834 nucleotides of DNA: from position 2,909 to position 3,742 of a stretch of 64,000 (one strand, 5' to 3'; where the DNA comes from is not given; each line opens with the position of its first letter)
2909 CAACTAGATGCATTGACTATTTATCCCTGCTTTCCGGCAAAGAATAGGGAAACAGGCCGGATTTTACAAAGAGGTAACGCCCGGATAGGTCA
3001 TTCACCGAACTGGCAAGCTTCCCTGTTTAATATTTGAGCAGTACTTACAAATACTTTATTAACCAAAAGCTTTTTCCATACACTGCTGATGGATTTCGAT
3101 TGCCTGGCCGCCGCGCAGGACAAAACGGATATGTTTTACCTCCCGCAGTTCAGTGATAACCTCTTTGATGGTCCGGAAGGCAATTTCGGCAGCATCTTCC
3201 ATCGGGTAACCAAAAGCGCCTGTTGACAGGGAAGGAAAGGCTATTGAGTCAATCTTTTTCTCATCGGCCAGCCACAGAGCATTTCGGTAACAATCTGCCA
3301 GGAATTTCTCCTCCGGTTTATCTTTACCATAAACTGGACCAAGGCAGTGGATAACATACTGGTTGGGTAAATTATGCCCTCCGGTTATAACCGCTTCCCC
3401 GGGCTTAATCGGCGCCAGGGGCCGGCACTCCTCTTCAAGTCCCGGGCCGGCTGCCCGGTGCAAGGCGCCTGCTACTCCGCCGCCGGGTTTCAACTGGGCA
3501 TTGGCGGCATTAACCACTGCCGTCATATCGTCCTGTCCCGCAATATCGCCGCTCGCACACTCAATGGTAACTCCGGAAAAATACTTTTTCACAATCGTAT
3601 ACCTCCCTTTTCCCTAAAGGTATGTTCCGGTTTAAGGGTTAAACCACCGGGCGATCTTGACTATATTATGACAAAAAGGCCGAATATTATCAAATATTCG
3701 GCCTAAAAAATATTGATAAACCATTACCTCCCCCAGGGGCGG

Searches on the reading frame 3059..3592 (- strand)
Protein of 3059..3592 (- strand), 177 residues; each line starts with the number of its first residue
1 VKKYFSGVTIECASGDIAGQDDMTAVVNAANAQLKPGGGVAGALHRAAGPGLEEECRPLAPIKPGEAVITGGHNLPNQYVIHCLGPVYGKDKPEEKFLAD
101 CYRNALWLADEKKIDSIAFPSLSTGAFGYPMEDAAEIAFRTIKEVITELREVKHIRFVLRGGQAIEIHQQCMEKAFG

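Call 42: search_protein_families(library=pfam, proteins=[window:3059-3592:-], max_evalue=0.001)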
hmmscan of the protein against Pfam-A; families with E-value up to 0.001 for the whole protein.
window:3059-3592:- (177 aa): 1 family
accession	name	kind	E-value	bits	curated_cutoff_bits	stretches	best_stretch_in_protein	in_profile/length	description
PF01661.27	Macro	-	5.4e-42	142.9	22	1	27-138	1-118/118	Macro domain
